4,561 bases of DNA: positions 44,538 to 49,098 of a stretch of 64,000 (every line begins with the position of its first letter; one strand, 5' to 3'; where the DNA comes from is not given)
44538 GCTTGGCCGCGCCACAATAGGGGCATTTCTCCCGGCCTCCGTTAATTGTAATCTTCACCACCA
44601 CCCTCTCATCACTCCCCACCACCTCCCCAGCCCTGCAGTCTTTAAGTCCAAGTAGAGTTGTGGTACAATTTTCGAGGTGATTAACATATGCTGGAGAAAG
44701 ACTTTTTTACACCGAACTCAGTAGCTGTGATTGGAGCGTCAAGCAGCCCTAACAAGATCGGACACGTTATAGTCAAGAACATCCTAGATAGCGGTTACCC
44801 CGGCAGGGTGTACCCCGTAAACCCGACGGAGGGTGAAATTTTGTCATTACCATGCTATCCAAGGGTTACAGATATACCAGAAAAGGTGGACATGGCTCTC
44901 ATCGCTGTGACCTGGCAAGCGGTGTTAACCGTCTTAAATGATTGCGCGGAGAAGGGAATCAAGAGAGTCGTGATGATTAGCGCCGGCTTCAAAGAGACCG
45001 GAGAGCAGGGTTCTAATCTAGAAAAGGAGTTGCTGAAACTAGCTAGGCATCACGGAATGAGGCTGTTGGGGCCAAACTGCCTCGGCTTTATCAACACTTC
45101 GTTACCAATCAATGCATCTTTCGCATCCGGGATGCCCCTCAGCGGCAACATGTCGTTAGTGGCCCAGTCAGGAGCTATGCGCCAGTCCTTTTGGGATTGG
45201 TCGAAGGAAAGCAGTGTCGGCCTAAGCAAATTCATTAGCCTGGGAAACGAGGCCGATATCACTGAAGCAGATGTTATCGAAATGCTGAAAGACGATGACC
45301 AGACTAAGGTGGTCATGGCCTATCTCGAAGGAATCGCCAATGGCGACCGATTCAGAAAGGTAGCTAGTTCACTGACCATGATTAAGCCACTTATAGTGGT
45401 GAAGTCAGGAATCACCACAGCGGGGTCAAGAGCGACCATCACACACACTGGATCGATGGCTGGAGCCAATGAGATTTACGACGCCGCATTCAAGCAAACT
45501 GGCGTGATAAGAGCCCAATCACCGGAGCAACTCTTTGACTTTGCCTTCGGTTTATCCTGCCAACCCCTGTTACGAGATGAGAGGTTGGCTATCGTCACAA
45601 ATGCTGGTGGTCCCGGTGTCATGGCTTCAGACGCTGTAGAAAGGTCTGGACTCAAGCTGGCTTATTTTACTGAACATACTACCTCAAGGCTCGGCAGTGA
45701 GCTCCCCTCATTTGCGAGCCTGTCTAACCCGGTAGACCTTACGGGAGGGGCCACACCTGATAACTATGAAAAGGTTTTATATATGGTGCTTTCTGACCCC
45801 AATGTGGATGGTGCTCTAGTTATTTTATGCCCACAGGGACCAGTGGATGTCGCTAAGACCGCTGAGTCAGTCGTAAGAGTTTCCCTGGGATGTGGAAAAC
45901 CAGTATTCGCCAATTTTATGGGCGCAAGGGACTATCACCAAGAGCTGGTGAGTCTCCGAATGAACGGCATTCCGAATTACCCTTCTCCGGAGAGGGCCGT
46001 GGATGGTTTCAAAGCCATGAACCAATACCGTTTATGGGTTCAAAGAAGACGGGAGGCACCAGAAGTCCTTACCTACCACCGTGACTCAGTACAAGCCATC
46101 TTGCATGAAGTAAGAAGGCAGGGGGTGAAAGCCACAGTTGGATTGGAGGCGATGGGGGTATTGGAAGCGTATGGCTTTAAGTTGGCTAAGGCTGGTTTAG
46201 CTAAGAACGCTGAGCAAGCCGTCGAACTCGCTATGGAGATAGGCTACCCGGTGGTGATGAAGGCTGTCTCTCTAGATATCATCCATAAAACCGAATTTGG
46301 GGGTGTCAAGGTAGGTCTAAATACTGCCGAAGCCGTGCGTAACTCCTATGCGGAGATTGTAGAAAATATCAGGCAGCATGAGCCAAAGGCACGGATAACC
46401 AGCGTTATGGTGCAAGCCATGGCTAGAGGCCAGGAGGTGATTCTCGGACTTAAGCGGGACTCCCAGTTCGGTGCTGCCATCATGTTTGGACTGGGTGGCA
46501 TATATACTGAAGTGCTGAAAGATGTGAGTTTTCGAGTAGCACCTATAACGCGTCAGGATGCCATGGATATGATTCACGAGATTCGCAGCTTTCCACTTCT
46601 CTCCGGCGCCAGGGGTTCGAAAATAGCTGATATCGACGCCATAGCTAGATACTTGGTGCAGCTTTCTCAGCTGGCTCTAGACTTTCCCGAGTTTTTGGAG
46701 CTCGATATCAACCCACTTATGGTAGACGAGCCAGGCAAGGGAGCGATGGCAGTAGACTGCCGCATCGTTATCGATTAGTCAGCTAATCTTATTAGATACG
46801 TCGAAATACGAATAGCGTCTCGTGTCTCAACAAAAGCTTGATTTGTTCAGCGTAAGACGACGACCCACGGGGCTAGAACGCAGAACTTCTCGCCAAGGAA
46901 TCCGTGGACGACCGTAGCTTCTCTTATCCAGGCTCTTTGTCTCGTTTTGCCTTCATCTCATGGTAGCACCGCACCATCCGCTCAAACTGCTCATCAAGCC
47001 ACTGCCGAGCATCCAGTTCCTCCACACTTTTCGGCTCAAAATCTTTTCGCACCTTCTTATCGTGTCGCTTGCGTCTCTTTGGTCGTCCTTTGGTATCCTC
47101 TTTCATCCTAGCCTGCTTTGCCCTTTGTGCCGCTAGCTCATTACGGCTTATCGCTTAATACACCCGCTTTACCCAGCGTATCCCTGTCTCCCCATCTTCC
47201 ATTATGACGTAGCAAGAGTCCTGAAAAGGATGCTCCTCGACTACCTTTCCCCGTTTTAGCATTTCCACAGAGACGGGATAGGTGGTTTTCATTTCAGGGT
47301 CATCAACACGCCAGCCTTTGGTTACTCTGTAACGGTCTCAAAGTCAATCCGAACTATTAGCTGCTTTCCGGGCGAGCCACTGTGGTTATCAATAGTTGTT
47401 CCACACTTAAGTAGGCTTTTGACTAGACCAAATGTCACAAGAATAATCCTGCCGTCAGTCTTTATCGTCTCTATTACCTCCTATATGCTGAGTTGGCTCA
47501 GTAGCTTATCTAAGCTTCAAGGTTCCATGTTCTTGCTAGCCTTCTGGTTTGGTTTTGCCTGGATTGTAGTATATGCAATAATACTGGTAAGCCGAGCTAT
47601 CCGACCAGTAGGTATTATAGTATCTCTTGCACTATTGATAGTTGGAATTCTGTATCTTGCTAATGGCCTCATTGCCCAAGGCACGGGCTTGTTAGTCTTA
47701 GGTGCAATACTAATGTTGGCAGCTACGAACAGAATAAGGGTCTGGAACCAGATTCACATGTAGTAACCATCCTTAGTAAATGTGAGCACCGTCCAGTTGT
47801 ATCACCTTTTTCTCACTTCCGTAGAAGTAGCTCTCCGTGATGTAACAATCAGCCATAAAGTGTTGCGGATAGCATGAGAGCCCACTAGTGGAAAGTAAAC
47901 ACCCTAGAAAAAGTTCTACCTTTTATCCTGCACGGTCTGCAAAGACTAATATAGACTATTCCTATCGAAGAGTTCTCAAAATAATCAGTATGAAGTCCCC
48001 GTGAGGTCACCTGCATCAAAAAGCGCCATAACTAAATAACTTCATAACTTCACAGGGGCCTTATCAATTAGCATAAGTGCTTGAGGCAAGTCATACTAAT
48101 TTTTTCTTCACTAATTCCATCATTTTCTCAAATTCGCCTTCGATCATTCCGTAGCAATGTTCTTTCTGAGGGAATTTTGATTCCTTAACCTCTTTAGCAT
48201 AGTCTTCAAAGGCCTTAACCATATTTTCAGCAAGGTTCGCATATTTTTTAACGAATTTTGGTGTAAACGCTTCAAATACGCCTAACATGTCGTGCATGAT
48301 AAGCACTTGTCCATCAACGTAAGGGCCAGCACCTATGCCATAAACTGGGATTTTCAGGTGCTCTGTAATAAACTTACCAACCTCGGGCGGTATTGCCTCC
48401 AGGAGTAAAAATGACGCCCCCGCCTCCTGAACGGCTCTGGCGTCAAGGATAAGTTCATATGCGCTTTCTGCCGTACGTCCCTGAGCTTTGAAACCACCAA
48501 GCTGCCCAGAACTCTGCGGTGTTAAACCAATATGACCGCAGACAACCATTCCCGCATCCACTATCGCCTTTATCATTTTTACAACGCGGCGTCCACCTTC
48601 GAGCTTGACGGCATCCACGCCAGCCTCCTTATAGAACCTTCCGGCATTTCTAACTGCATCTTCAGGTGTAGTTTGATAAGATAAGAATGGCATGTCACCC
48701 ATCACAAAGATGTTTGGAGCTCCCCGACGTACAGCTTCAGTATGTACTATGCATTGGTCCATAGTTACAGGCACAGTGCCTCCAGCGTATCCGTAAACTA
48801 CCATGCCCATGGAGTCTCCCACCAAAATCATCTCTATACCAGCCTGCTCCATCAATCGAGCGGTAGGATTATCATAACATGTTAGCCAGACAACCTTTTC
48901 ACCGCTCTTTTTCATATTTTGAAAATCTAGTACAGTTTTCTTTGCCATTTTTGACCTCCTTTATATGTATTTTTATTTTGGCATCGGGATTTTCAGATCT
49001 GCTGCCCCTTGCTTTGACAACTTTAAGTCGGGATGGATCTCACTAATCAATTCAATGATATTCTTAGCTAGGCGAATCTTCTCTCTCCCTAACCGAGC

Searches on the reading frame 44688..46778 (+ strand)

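Call 47: search_protein_families(library=pfam, proteins=[window:44688-46778:+], max_evalue=0.001)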
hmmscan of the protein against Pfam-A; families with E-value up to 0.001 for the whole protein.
window:44688-46778:+ (696 aa): 5 families
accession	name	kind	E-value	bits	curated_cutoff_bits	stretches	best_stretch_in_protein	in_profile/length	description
PF13549.11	ATP-grasp_5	-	2.6e-79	266.1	27.6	1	476-695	3-221/221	ATP-grasp domain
PF13607.11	Succ_CoA_lig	-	2.6e-47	160.5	27.4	1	153-286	2-135/138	Succinyl-CoA ligase like flavodoxin domain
PF13380.12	CoA_binding_2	-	4.2e-28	98.6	22.8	1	11-136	2-115/116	CoA binding domain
PF02629.25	CoA_binding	-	7.2e-13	49.6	22.3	1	9-100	3-97/97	CoA binding domain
PF19045.5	Ligase_CoA_2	-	3.4e-12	47.1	23.7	1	301-432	2-138/162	Ligase-CoA domain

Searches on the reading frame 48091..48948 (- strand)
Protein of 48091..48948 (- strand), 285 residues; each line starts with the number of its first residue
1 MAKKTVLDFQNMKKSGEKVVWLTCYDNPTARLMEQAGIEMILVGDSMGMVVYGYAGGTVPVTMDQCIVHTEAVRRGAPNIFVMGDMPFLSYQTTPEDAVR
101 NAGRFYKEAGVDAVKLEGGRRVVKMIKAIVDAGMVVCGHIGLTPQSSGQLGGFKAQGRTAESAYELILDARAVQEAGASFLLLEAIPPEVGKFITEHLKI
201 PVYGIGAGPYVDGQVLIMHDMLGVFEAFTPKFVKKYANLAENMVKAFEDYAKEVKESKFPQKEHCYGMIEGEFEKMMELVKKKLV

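Call 47: search_protein_families(library=pfam, proteins=[window:48091-48948:-], max_evalue=0.001)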
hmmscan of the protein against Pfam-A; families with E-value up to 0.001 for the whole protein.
window:48091-48948:- (285 aa): 2 families
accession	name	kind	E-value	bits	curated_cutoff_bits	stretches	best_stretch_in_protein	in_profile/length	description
PF02548.21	Pantoate_transf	-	3.4e-110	367.9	28.7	1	3-261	1-258/259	Ketopantoate hydroxymethyltransferase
PF13714.12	PEP_mutase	-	0.00099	19.2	31.5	0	9-119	1-107/240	Phosphoenolpyruvate phosphomutase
